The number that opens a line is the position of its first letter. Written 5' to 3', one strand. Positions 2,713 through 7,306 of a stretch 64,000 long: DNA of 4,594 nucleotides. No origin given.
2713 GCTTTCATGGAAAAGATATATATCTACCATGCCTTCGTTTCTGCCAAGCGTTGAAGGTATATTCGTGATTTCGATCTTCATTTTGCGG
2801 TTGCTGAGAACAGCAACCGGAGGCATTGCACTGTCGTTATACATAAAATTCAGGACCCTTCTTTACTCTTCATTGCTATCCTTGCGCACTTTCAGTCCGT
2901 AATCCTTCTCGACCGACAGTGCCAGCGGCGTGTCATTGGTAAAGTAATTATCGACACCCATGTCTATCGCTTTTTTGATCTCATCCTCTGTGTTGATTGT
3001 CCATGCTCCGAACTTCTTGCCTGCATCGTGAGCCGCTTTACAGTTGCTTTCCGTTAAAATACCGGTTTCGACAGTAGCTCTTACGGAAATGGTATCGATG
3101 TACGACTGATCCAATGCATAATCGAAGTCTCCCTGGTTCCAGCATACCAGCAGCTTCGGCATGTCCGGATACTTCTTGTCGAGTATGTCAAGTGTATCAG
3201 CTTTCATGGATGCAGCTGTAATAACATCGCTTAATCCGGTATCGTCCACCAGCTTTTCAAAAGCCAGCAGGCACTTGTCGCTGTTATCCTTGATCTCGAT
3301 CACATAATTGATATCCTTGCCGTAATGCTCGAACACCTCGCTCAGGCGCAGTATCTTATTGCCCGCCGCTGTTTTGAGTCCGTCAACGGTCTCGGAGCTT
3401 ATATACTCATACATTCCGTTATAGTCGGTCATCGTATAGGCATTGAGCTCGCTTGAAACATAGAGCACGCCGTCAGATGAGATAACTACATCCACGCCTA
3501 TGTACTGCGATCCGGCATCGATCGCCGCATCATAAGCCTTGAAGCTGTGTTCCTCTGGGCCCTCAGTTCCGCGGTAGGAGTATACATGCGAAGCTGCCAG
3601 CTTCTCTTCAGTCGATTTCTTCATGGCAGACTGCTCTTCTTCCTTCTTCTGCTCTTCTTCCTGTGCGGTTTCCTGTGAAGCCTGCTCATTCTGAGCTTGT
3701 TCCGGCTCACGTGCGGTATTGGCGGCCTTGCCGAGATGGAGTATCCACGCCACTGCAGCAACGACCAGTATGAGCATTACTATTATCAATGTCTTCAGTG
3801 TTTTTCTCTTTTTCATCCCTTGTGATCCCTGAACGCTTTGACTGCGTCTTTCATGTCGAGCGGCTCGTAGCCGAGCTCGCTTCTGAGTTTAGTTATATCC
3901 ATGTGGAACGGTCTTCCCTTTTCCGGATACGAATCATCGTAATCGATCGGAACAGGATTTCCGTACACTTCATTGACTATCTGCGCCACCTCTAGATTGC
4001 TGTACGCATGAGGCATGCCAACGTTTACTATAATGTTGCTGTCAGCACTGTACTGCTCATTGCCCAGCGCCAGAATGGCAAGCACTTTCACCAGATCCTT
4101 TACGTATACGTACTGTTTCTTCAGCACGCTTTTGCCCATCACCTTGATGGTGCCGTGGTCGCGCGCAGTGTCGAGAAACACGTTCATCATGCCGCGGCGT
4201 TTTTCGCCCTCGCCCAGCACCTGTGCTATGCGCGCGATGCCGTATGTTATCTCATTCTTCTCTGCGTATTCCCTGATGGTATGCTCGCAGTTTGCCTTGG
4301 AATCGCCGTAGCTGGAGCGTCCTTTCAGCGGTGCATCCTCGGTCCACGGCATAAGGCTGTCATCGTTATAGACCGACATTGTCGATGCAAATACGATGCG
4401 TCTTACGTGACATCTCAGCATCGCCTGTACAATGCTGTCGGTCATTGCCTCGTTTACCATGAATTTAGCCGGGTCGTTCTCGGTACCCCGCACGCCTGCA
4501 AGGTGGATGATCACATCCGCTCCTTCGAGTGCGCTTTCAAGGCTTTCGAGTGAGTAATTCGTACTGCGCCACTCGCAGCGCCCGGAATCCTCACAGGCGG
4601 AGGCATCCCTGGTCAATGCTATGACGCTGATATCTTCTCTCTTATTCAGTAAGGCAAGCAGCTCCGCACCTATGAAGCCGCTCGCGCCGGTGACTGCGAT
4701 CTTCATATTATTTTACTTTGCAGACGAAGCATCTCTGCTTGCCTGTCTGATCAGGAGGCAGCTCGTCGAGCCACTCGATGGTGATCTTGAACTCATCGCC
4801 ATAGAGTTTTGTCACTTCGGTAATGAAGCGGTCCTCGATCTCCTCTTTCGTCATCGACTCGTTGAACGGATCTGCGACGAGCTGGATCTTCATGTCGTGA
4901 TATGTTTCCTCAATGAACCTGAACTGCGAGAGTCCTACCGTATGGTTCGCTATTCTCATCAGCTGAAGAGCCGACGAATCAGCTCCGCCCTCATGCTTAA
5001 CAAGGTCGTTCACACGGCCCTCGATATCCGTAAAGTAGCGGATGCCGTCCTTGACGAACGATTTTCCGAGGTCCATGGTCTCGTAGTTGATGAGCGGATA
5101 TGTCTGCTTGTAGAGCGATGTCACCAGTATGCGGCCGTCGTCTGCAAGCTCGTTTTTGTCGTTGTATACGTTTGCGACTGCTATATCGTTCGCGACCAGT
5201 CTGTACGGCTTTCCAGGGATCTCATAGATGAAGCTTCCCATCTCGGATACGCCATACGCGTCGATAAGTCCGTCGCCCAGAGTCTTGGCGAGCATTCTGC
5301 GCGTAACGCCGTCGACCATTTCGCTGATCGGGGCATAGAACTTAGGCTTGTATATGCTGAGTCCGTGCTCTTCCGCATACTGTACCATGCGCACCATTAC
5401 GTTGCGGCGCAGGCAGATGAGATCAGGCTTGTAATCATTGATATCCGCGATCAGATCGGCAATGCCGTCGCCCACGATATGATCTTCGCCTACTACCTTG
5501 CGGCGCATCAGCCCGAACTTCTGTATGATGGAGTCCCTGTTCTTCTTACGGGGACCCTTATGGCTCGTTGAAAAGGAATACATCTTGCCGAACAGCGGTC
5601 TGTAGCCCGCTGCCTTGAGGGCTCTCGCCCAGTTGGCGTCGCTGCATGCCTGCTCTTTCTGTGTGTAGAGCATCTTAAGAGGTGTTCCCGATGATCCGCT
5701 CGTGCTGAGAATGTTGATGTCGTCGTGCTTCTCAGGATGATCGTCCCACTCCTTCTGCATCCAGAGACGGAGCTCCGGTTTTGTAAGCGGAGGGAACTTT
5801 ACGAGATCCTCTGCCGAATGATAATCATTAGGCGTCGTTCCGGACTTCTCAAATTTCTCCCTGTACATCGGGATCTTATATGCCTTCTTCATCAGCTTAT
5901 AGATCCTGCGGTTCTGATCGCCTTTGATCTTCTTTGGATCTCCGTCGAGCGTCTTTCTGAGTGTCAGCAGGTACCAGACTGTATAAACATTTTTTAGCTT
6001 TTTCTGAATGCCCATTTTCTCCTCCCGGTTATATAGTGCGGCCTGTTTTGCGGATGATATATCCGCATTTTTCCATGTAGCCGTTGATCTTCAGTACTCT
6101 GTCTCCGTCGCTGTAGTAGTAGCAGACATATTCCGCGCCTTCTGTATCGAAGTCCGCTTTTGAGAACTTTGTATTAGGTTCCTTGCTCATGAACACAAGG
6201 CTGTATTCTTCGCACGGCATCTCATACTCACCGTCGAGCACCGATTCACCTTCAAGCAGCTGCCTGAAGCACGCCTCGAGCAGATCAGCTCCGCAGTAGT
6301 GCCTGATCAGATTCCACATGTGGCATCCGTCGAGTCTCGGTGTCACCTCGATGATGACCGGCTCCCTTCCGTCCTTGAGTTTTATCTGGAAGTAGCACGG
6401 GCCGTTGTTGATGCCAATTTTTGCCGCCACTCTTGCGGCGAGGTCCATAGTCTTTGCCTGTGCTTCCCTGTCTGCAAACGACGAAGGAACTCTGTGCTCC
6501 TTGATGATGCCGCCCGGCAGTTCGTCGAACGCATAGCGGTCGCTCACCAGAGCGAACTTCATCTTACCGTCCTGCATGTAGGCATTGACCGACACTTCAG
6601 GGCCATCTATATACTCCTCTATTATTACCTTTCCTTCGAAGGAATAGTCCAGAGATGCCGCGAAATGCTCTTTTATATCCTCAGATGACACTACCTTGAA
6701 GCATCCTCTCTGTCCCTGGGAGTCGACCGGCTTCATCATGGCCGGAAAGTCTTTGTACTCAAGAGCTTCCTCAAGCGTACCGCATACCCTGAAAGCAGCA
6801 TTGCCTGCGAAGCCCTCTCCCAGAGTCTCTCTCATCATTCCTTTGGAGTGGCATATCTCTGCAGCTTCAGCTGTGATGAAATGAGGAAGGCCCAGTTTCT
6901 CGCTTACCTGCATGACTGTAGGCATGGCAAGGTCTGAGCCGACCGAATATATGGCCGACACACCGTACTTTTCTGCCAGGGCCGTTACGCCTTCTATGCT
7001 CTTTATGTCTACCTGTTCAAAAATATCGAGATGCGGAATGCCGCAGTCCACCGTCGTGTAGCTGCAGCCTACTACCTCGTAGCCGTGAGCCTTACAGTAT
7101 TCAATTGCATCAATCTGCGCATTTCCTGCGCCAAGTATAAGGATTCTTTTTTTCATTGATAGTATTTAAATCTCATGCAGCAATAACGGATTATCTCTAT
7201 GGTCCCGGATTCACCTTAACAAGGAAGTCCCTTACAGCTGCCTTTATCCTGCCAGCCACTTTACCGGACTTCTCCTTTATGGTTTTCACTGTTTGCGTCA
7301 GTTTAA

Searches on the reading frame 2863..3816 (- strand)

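Call 71: search_protein_families(library=pfam, proteins=[window:2863-3816:-], max_evalue=0.01)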
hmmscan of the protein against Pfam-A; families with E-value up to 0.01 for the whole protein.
window:2863-3816:- (317 aa): 6 families
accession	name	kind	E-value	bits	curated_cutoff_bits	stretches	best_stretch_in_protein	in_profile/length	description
PF03009.23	GDPD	-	6.1e-19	69.5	23.6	1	87-295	9-241/244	Glycerophosphoryl diester phosphodiesterase family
PF13653.12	GDPD_2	-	4.1e-05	24.4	27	1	269-296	2-29/30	Glycerophosphoryl diester phosphodiesterase family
PF14851.11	FAM176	-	0.00096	19.4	31.5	1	12-80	35-101/152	FAM176 family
PF12685.13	SpoIIIAH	-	0.0018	18.7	30.6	1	8-72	2-65/191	SpoIIIAH-like protein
PF16118.10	DUF4834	-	0.0059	17.9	27.8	1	10-70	10-76/99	Domain of unknown function (DUF4834)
PF01496.24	V_ATPase_I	-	0.0066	14.9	30.7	1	10-97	615-703/815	V-type ATPase 116kDa subunit family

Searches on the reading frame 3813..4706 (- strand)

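Call 71: search_protein_families(library=pfam, proteins=[window:3813-4706:-], max_evalue=0.01)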
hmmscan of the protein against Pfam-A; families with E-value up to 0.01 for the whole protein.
window:3813-4706:- (297 aa): 11 families
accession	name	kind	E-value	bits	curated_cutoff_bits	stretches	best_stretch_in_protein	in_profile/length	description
PF01370.27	Epimerase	-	6.5e-33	114.6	20.9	1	3-230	1-240/240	NAD dependent epimerase/dehydratase family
PF04321.23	RmlD_sub_bind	-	7.9e-19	68.2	27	1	1-292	1-281/287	RmlD substrate binding domain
PF16363.11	GDP_Man_Dehyd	-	1.6e-18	67.7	27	1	5-282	2-321/332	GDP-mannose 4,6 dehydratase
PF13460.12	NAD_binding_10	-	1.2e-16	61.6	27.2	1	7-169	1-152/184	NAD(P)H-binding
PF01073.25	3Beta_HSD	-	2e-16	60.3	22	1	4-216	1-231/280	3-beta hydroxysteroid dehydrogenase/isomerase family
PF07993.18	NAD_binding_4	-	4.7e-10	39.5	20.1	2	57-176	83-218/258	Male sterility protein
PF05368.20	NmrA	-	3.3e-08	33.9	27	1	2-155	4-143/298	NmrA-like family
PF01113.26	DapB_N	-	0.00019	22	25.6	1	1-69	1-74/124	Dihydrodipicolinate reductase, N-terminus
PF00056.29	Ldh_1_N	-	0.0024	18.3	27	1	1-73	1-80/141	lactate/malate dehydrogenase, NAD binding domain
PF01118.30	Semialdhyde_dh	-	0.0026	18.6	26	1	2-39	1-39/121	Semialdehyde dehydrogenase, NAD binding domain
PF02719.21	Polysacc_synt_2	-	0.0026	17.4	20.2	0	3-119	1-138/293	Polysaccharide biosynthesis protein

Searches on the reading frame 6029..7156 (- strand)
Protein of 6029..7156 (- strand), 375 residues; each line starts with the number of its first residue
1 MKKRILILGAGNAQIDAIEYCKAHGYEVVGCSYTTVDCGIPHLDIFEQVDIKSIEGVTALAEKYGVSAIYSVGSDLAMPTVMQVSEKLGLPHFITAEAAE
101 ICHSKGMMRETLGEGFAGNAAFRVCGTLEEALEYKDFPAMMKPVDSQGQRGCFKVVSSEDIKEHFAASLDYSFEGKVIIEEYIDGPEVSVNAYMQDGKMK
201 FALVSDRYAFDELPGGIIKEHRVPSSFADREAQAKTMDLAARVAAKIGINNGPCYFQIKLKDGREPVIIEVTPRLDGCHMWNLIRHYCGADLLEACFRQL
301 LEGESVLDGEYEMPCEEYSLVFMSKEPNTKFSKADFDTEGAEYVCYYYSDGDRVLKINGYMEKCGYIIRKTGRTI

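Call 71: search_protein_families(library=pfam, proteins=[window:6029-7156:-], max_evalue=0.01)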
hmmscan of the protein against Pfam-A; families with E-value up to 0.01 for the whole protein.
window:6029-7156:- (375 aa): 6 families
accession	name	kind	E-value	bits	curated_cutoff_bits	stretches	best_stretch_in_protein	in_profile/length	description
PF13535.11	ATP-grasp_4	-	9.1e-13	48.6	27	1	137-277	3-155/160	ATP-grasp domain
PF02786.22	CPSase_L_D2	-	3e-07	30.6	19.8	1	133-293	35-196/211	Carbamoyl-phosphate synthase L chain, ATP binding domain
PF02655.19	ATP-grasp_3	-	1.2e-06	29.1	23.2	1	134-277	29-159/160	ATP-grasp domain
PF15632.11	ATPgrasp_Ter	-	7.4e-06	26.2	29.1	1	176-303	4-111/131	ATP-grasp in the biosynthetic pathway with Ter operon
PF07478.18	Dala_Dala_lig_C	-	1.5e-05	25.1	24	1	129-204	29-101/204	D-ala D-ala ligase C-terminus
PF18130.6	ATPgrasp_N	-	0.0095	16.9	27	0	53-92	43-81/81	ATP-grasp N-terminal domain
